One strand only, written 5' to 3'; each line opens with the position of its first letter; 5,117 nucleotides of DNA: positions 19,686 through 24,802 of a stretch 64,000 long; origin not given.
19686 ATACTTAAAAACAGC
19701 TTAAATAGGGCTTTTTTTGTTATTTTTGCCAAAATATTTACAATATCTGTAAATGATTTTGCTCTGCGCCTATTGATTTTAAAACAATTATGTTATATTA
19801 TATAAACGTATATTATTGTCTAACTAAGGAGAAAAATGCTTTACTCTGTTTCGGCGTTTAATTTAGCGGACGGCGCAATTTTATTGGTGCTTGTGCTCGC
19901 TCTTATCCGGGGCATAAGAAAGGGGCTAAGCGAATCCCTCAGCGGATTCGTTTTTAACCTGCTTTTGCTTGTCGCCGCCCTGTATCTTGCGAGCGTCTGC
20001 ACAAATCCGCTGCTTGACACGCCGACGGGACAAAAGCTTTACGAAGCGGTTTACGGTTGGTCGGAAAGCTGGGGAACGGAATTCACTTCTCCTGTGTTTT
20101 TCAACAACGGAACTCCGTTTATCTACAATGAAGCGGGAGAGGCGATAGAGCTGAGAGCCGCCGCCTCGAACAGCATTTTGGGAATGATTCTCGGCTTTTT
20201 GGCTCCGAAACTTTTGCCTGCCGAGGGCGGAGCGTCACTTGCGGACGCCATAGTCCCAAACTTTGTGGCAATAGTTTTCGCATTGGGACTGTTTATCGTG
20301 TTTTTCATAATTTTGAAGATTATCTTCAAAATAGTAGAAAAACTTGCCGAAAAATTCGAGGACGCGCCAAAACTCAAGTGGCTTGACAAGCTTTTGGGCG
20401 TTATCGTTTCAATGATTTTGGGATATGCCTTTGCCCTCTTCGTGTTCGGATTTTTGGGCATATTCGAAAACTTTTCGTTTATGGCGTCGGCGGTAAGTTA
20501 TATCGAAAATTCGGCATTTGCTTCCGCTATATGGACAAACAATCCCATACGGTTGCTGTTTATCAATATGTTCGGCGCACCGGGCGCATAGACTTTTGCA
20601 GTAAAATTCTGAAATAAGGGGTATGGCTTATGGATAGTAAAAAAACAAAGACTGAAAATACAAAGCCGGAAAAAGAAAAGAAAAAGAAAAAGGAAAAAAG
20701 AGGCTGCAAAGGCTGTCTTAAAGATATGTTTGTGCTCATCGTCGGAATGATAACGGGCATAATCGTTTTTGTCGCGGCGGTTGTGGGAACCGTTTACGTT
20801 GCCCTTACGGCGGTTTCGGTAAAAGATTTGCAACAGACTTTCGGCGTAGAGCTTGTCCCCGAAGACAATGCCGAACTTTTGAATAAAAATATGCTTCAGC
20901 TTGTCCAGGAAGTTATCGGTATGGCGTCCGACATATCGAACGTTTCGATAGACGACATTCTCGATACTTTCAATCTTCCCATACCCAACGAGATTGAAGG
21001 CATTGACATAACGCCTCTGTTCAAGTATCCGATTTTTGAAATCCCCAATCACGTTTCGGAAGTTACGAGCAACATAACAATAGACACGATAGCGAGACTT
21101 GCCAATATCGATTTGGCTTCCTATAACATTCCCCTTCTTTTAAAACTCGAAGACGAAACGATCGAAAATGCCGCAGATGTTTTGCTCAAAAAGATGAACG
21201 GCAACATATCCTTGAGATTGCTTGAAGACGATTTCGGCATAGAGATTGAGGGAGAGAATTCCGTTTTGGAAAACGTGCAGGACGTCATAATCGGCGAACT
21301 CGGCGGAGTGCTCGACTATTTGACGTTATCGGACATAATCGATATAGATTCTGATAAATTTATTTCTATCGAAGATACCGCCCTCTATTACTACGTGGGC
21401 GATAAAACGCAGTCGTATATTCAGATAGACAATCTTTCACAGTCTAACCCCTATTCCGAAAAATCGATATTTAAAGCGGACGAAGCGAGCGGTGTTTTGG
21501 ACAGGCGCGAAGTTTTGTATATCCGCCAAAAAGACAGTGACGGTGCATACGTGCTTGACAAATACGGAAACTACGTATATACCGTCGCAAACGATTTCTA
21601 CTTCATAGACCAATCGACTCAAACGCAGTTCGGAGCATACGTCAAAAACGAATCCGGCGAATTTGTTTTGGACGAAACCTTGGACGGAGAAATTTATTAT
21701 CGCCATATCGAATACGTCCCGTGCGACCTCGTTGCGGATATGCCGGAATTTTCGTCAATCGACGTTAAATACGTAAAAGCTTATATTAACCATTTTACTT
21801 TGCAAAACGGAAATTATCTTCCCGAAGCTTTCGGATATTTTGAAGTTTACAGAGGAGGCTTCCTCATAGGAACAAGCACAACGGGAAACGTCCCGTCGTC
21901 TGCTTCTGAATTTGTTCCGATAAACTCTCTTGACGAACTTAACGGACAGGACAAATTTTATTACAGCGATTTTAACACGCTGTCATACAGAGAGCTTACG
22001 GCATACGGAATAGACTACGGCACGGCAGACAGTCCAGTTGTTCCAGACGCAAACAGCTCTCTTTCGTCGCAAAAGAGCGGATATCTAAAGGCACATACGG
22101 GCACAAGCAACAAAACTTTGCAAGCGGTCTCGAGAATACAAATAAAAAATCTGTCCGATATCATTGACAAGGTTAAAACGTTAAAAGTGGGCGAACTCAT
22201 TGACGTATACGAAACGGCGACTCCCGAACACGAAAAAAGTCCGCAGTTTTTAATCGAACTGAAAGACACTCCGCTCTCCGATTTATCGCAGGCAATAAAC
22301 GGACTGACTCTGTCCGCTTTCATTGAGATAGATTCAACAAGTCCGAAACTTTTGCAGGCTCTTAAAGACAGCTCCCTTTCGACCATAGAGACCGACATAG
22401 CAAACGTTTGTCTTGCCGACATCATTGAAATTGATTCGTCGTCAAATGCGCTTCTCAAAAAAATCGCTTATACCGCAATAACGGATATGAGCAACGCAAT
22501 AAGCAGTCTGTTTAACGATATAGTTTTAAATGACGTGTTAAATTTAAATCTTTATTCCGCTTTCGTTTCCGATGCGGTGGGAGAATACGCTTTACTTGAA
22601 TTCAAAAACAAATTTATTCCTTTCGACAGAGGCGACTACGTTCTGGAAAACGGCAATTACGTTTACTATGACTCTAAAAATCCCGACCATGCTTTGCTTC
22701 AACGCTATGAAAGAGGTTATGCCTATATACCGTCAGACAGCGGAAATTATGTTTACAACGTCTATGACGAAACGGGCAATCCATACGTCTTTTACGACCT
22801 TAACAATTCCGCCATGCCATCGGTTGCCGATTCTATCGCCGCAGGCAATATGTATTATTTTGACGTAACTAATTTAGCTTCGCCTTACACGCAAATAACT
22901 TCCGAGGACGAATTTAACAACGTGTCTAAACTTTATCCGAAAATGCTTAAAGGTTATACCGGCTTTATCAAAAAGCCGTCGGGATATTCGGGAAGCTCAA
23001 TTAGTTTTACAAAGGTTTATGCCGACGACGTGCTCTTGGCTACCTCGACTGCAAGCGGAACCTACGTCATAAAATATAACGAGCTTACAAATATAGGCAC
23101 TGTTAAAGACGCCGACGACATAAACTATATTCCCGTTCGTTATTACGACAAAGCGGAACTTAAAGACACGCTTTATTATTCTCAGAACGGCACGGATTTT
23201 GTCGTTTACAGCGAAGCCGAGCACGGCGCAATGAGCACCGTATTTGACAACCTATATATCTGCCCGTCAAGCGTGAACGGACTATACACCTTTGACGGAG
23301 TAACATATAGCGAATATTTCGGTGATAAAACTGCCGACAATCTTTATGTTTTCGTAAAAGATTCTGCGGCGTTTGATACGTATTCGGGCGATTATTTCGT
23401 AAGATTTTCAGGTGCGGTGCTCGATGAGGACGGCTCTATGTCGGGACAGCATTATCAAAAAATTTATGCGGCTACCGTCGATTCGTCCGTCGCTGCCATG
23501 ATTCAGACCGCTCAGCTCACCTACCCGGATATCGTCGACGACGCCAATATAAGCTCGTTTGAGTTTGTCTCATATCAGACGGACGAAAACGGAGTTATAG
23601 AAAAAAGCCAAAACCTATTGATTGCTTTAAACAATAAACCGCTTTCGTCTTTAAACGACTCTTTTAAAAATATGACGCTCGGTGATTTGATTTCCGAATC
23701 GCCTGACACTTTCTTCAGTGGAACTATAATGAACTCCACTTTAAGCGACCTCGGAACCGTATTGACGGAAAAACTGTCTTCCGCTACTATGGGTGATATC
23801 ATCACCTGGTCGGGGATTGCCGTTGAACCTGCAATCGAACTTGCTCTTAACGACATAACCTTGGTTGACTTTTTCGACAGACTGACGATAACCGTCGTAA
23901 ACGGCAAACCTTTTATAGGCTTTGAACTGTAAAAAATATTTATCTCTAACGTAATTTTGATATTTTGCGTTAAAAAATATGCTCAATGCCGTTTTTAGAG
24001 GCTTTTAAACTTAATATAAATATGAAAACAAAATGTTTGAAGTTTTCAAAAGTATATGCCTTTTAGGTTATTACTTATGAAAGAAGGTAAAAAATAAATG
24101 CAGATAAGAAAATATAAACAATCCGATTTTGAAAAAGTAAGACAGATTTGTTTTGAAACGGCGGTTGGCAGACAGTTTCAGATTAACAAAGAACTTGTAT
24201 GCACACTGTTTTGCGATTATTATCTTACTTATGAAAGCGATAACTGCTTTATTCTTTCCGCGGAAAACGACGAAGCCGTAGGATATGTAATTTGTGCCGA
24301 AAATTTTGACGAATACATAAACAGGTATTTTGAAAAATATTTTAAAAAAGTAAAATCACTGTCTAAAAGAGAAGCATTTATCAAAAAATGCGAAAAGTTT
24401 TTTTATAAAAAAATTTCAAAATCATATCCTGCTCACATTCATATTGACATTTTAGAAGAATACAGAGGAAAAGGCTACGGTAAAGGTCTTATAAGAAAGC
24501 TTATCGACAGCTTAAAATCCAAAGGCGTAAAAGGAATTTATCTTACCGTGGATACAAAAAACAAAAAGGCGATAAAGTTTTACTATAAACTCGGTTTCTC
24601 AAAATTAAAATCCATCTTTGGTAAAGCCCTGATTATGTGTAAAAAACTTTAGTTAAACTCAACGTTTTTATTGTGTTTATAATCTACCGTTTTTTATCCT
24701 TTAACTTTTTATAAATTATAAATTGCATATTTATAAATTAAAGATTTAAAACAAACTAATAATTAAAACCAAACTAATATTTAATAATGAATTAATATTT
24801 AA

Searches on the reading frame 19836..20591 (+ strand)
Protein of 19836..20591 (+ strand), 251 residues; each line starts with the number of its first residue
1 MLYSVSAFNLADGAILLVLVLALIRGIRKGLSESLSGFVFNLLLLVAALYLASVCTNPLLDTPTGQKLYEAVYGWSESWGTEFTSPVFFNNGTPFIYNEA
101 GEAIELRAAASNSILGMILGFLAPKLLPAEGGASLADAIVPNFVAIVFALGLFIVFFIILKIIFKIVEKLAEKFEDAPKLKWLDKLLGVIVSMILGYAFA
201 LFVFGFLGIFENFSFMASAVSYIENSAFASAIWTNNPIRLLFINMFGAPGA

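Call 35: search_protein_families(library=pfam, max_evalue=0.00001, proteins=[window:19836-20591:+])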
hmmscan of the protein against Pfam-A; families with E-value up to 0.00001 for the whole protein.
window:19836-20591:+ (251 aa): 1 family
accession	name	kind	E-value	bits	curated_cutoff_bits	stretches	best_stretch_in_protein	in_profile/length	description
PF02674.22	Colicin_V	-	5.4e-11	43.1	29.3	1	113-231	27-138/144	Colicin V production protein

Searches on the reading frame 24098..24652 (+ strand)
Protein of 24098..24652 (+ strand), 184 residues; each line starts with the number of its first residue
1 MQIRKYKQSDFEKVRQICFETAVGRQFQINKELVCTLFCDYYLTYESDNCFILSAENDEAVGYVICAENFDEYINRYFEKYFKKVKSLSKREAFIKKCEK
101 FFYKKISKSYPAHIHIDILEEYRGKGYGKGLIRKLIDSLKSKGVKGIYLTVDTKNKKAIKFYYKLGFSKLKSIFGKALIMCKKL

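Call 6: search_protein_families(library=pfam, proteins=[window:24098-24652:+])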
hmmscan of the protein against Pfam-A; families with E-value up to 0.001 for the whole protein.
window:24098-24652:+ (184 aa): 7 families
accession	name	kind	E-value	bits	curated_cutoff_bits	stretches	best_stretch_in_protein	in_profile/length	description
PF00583.31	Acetyltransf_1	-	9e-17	61.9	20.7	1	38-167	24-116/116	Acetyltransferase (GNAT) family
PF13508.13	Acetyltransf_7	-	1e-10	42.3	27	1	106-168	28-83/84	Acetyltransferase (GNAT) domain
PF08445.16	FR47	-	1.2e-08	35.2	22.1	1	116-170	27-80/86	FR47-like protein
PF13673.13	Acetyltransf_10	-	1.6e-08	35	23.6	1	117-176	58-116/128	Acetyltransferase (GNAT) domain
PF13420.13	Acetyltransf_4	-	4.2e-07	30.5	24.3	0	122-171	88-138/155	Acetyltransferase (GNAT) domain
PF13302.13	Acetyltransf_3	-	1.2e-05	26.5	25.4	1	109-167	80-137/138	Acetyltransferase (GNAT) domain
PF12746.13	GNAT_acetyltran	-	3.7e-05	23.9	26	0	112-169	182-236/243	GNAT acetyltransferase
